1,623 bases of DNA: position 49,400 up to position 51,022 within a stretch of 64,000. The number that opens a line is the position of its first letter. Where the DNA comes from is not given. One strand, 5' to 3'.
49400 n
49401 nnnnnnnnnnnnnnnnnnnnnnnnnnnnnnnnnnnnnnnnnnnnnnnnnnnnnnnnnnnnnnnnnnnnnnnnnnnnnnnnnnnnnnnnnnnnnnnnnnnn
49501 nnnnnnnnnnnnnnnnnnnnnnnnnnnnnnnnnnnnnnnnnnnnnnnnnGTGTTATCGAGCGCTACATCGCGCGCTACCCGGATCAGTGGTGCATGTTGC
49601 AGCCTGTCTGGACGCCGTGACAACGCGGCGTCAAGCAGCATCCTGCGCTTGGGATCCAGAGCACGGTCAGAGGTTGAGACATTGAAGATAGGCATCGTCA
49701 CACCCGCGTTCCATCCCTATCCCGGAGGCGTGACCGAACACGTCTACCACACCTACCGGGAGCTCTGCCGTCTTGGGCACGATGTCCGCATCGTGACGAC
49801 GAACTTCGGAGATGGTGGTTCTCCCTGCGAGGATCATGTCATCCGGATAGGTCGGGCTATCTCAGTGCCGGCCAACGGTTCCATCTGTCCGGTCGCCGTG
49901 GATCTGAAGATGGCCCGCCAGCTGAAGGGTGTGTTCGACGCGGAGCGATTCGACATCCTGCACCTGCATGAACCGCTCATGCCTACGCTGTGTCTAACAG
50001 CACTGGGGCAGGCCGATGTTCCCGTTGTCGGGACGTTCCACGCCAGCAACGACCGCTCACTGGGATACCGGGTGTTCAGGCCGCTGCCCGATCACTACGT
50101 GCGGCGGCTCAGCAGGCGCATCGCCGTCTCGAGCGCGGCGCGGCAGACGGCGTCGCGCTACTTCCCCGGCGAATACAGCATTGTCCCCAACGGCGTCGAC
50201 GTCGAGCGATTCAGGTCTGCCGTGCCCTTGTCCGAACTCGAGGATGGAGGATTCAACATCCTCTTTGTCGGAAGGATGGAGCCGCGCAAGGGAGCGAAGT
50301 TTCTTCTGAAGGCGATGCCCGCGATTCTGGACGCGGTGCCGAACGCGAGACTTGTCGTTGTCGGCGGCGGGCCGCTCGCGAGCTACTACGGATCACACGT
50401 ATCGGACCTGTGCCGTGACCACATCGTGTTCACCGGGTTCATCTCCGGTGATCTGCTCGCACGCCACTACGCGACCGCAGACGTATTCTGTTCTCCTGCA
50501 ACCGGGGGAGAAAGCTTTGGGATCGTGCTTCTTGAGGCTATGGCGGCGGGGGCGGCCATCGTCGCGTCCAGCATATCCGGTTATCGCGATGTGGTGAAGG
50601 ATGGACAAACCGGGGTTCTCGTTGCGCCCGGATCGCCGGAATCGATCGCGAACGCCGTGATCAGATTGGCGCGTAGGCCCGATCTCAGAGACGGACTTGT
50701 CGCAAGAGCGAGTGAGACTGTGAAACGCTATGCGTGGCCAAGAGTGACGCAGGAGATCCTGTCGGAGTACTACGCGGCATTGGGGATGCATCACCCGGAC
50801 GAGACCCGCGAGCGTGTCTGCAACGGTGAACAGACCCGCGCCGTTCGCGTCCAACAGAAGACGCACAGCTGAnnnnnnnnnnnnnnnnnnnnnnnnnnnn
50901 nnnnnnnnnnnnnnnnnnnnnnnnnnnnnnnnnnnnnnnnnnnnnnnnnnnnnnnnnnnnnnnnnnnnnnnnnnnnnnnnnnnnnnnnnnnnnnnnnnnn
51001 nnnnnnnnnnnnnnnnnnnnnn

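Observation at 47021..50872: MFS-transporter/lipid-A-type acyltransferase fusion plus PimA-like mannosyltransferase behind a PhaR-like regulator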

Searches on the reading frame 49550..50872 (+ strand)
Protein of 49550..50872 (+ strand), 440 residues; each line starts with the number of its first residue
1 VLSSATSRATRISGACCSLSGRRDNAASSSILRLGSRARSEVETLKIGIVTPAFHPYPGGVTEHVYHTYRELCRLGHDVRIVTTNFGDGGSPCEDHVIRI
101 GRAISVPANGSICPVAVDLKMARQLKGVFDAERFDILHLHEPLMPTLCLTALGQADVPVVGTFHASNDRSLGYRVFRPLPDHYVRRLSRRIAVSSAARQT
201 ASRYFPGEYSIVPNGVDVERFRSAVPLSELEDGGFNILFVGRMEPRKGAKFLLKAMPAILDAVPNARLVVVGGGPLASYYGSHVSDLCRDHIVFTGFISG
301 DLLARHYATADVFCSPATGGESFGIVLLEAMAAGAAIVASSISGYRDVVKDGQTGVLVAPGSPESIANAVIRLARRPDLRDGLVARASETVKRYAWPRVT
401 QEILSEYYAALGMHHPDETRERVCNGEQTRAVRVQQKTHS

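Call 3: search_protein_families(library=pfam, proteins=[window:49550-50872:+], max_evalue=0.01)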
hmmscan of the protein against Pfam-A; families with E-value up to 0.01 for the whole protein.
window:49550-50872:+ (440 aa): 7 families
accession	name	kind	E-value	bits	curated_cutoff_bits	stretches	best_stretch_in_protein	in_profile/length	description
PF13692.12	Glyco_trans_1_4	-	6.4e-38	130.7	27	1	236-374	3-140/142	Glycosyl transferases group 1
PF00534.26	Glycos_transf_1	-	1.2e-37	129.5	26.4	1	232-387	13-169/172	Glycosyl transferases group 1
PF13439.12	Glyco_transf_4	-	3.9e-26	92.5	28.5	1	58-220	1-170/170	Glycosyltransferase Family 4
PF13579.12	Glyco_trans_4_4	-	9e-19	68.8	29.7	1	59-215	1-158/158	Glycosyl transferase 4-like domain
PF13524.12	Glyco_trans_1_2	-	5e-07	30.2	25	1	260-403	6-142/144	Glycosyl transferase-like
PF20706.3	GT4-conflict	-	3e-06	26.9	26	1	226-391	193-372/385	Family 4 Glycosyltransferase in conflict systems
PF13477.12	Glyco_trans_4_2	-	0.0011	19.6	23.4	1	64-166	12-109/139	Glycosyl transferase 4-like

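Call 4: search_protein_families(library=ncbifam, proteins=[window:49550-50872:+], max_evalue=0.01)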
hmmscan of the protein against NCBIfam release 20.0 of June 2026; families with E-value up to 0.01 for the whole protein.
window:49550-50872:+ (440 aa): 38 families (the best 25 are shown)
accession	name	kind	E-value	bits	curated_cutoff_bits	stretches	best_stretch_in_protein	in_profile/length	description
TIGR04047.1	MSMEG_0565_glyc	hypoth_equivalog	7e-33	114.2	259.85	1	47-407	2-371/373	MSMEG_0565 family glycosyltransferase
TIGR04063.1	stp3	hypoth_equivalog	3.3e-31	108.5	442.05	1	119-402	78-387/397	TIGR04063 family PEP-CTERM/XrtA system glycosyltransferase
NF041876.1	EPS_EpsE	equivalog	2.1e-27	96.4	400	1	197-392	176-377/389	exopolysaccharide biosynthesis GT4 family glycosyltransferase EpsE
TIGR03449.1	mycothiol_MshA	equivalog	6.7e-26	91.1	462.5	1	208-411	189-404/406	D-inositol-3-phosphate glycosyltransferase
NF049988.1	MGlcDAGSynMgs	equivalog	6.1e-22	78.5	400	2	229-403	208-380/398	alpha-monoglucosyldiacylglycerol synthase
TIGR03999.1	thiol_BshA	equivalog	1.3e-21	76.9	273.7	1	117-407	68-370/375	N-acetyl-alpha-D-glucosaminyl L-malate synthase BshA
NF038229.1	Glyco4_Geo_Pelo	equivalog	1e-20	74.1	400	1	207-408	133-333/338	GPMC system family 4 glycosyltransferase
NF053787.1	GlcN_PG_synth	equivalog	3.3e-20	72.2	480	1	134-410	83-359/361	N-acetylglucosaminyl phosphatidylglycerol synthase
NF012028.0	PRK15484.1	subfamily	2.8e-19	69.5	618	1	208-402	162-370/380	lipopolysaccharide N-acetylglucosaminyltransferase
TIGR02149.1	glgA_Coryne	subfamily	3.2e-19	69.3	302.4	1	46-373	2-352/391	glycogen synthase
TIGR03088.1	stp2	hypoth_equivalog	1.2e-18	67.3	409.05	1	174-403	131-366/374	TIGR03088 family PEP-CTERM/XrtA system glycosyltransferase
TIGR04157.1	glyco_rSAM_CFB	subfamily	4e-18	65.6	400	1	237-356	230-346/406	TIGR04157 family glycosyltransferase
NF038295.1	EPS_HpsP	equivalog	2.4e-17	63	550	1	229-408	202-385/388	hormogonium polysaccharide biosynthesis glycosyltransferase HpsP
NF041010.1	glycosy_Agl16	equivalog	8.6e-17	61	575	2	147-408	95-349/352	glycosylation protein Agl16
NF047684.1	TeichurnBiosyTuaC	equivalog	1.5e-11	43.8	550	1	182-398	160-377/391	teichuronic acid biosynthesis protein TuaC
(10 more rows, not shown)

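Call 6: search_solved_structures(query=window:49682-50872:+, max_evalue=0.00001, show_alignments=1)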
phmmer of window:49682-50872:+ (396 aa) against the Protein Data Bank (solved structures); distinct sequences matched with E-value up to 0.00001: 57.
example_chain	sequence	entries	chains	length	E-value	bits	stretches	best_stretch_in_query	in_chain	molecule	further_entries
4n9w_A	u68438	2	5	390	1.1e-65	225.2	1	1-368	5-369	GDP-mannose-dependent alpha-(1-2)-phosphatidylinositol mannosyltransferase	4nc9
2gej_A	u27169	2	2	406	1.3e-65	225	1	1-368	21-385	PHOSPHATIDYLINOSITOL MANNOSYLTRANSFERASE (PimA)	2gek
3c4q_A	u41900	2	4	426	9.5e-19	70.8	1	15-373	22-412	Predicted glycosyltransferases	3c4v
3c48_A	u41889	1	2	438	1.2e-18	70.4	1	15-373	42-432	Predicted glycosyltransferases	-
3okc_A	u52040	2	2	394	4.6e-17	65.2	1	165-353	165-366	GDP-mannose-dependent alpha-(1-6)-phosphatidylinositol monomannoside mannosyltransferase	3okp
3oka_A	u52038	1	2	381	6.5e-17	64.7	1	164-353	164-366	GDP-mannose-dependent alpha-(1-6)-phosphatidylinositol monomannoside mannosyltransferase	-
6kih_A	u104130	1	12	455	3.1e-16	62.5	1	165-356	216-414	Tll1590 protein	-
3fro_A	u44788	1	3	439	7e-16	61.3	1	185-361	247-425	GlgA glycogen synthase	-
2bis_A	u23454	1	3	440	7.1e-16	61.3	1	185-361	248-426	GLGA GLYCOGEN SYNTHASE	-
3l01_A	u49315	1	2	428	1.1e-15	60.7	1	185-336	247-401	GlgA glycogen synthase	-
9m88_C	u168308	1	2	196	1.4e-15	60.3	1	186-330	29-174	Glycogen synthase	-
2bfw_A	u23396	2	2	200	1.5e-15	60.3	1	186-330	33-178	GLGA GLYCOGEN SYNTHASE | PGS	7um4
2jjm_A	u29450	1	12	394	3.8e-15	58.9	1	26-364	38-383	GLYCOSYL TRANSFERASE, GROUP 1 FAMILY PROTEIN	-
3mbo_A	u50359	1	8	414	4.5e-15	58.7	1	26-364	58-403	Glycosyltransferase, group 1 family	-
7w41_A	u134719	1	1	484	8.9e-15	57.7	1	185-331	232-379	Gastrin-releasing peptide receptor,GlgA glycogen synthase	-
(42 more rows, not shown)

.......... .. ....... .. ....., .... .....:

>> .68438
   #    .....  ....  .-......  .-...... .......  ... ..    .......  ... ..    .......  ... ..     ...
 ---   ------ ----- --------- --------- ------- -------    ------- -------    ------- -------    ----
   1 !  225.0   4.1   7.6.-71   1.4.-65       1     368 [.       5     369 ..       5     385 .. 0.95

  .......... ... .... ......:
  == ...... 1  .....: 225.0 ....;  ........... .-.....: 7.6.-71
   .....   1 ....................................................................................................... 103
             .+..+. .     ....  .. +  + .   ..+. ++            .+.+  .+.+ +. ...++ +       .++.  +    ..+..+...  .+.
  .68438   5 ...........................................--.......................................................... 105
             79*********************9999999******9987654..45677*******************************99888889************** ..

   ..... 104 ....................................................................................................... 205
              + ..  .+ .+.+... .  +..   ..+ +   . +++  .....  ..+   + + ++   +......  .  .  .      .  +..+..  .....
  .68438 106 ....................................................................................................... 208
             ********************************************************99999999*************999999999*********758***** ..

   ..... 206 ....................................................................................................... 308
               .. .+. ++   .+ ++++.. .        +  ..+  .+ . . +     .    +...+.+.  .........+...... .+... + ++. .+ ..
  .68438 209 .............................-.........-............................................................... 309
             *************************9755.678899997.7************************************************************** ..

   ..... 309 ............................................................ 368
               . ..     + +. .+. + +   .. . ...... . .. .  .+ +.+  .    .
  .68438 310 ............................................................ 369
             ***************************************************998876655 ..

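Call 28: find_homologous_proteins(query=window:49682-50872:+, max_evalue=1e-20)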
Query window:49682-50872:+ (396 aa): 7946 proteins with E <= 1e-20 among 8000 candidates; the best 120 are listed.
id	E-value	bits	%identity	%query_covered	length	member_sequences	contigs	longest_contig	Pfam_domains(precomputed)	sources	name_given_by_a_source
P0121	2.4e-265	897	100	100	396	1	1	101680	PF00534.27,PF13579.13,PF13524.13,PF13439.13,PF20706.4,PF13692.13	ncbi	-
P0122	8.2e-230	780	87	100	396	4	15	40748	PF00534.27,PF13579.13,PF13524.13,PF13439.13,PF13692.13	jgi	-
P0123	8.5e-221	751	87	96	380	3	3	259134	PF00534.27,PF13579.13,PF13524.13,PF13439.13,PF13692.13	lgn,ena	-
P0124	1.7e-216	737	84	100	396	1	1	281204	PF00534.27,PF13579.13,PF13524.13,PF13439.13,PF20706.4,PF13692.13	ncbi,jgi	jgi:phosphatidylinositol alpha-mannosyltransferase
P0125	4.6e-200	683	78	100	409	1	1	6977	PF00534.27,PF13477.13,PF13579.13,PF13524.13,PF13439.13,PF20706.4,PF13692.13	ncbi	-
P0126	3.0e-179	614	74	93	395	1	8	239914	PF00534.27,PF13579.13,PF13524.13,PF13439.13,PF20706.4,PF13692.13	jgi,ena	-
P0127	1.8e-176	605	69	99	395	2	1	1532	PF00534.27,PF13579.13,PF13524.13,PF13439.13,PF13692.13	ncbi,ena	-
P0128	3.0e-176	604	72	93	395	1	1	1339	PF00534.27,PF13579.13,PF13524.13,PF13439.13,PF13692.13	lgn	-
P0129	1.0e-173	596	71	93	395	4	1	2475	PF00534.27,PF13579.13,PF13524.13,PF13439.13,PF13692.13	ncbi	-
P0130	8.1e-172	590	72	92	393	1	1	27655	PF00534.27,PF13579.13,PF13524.13,PF13439.13,PF13692.13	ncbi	-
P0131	7.9e-170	583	69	93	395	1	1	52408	PF00534.27,PF13579.13,PF13524.13,PF13439.13,PF13692.13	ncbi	-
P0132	2.0e-169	582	70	93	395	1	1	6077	PF00534.27,PF13579.13,PF13524.13,PF13439.13,PF13692.13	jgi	-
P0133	2.4e-168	578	69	93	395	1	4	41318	PF00534.27,PF13579.13,PF13524.13,PF13439.13,PF13692.13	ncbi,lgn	-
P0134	2.5e-157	542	65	93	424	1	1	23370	PF00534.27,PF13579.13,PF13524.13,PF13439.13,PF13692.13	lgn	-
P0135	2.7e-157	542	64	93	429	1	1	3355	PF00534.27,PF13579.13,PF13524.13,PF13439.13,PF13692.13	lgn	-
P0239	1.5e-111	391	51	92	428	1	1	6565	PF00534.27,PF13579.13,PF13524.13,PF13439.13,PF13692.13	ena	-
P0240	7.4e-111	389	49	92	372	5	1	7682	PF00534.27,PF13579.13,PF13524.13,PF13439.13,PF13692.13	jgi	-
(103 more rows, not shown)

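Call 29: find_encoding_contigs(protein=P0240, flank=8000, max_places=3)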
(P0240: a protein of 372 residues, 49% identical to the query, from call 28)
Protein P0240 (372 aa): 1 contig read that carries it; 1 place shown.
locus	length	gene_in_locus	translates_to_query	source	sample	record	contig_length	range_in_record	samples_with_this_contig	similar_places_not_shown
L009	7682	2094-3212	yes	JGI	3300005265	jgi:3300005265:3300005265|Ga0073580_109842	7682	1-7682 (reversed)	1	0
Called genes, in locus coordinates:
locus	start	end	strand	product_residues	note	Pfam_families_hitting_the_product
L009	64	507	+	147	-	PF01066:CDP-OH_P_transf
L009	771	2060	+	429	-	PF05977:MFS_3, PF07690:MFS_1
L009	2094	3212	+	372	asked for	PF13439:Glyco_transf_4, PF13579:Glyco_trans_4_4 (weak), PF00534:Glycos_transf_1, PF13692:Glyco_trans_1_4, PF13524:Glyco_trans_1_2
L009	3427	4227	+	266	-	PF02405:MlaE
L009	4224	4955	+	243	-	PF02463:SMC_N (weak), PF00005:ABC_tran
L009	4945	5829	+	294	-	PF02470:MlaD, PF28544:Helical_needle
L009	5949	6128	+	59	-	-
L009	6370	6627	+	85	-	-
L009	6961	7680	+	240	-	?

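Call 30: find_encoding_contigs(protein=P0239, flank=8000, max_places=2)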
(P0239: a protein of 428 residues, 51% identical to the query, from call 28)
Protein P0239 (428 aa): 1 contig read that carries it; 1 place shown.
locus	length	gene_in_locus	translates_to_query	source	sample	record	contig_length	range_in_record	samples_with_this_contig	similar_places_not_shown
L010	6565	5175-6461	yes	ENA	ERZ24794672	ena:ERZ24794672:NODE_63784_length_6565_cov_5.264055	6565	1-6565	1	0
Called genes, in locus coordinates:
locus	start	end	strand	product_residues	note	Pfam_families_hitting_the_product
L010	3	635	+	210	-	?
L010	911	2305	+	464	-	PF06980:DUF1302 (weak)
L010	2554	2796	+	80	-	PF09838:DUF2065 (weak)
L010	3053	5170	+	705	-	PF05977:MFS_3, PF07690:MFS_1, PF03279:Lip_A_acyltrans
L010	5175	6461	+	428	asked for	PF13439:Glyco_transf_4, PF13579:Glyco_trans_4_4, PF00534:Glycos_transf_1, PF13692:Glyco_trans_1_4, PF13524:Glyco_trans_1_2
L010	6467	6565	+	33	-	?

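Call 32: search_solved_structures(query=L009:64-507:+, max_evalue=0.01, show_alignments=1)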
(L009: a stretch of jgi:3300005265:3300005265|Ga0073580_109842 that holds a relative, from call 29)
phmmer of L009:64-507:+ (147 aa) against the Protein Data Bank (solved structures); distinct sequences matched with E-value up to 0.01: 7.
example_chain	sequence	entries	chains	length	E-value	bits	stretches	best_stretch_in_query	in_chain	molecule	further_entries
5d91_A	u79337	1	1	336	7.4e-13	52.1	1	7-135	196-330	AF2299 protein,Phosphatidylinositol synthase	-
5d92_D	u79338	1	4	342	7.9e-13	52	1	7-135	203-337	AF2299 protein,Phosphatidylinositol synthase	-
6wm5_A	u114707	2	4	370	6.2e-11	45.9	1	6-130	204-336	AfCTD-Phosphatidylinositol-phosphate synthase (PIPS) fusion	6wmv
4o6m_A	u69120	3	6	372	2.6e-10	43.8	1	4-134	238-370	AF2299, a CDP-alcohol phosphotransferase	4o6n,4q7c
6h53_A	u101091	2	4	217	5e-10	42.9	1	6-130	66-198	CDP-diacylglycerol--inositol 3-phosphatidyltransferase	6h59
6h5a_A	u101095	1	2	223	5.4e-10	42.8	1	6-130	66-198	CDP-diacylglycerol--inositol 3-phosphatidyltransferase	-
4mnd_A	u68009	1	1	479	1.7e-05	28.3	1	5-79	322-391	CTP L-myo-inositol-1-phosphate cytidylyltransferase/CDP-L-myo-inositol myo-inositolphospho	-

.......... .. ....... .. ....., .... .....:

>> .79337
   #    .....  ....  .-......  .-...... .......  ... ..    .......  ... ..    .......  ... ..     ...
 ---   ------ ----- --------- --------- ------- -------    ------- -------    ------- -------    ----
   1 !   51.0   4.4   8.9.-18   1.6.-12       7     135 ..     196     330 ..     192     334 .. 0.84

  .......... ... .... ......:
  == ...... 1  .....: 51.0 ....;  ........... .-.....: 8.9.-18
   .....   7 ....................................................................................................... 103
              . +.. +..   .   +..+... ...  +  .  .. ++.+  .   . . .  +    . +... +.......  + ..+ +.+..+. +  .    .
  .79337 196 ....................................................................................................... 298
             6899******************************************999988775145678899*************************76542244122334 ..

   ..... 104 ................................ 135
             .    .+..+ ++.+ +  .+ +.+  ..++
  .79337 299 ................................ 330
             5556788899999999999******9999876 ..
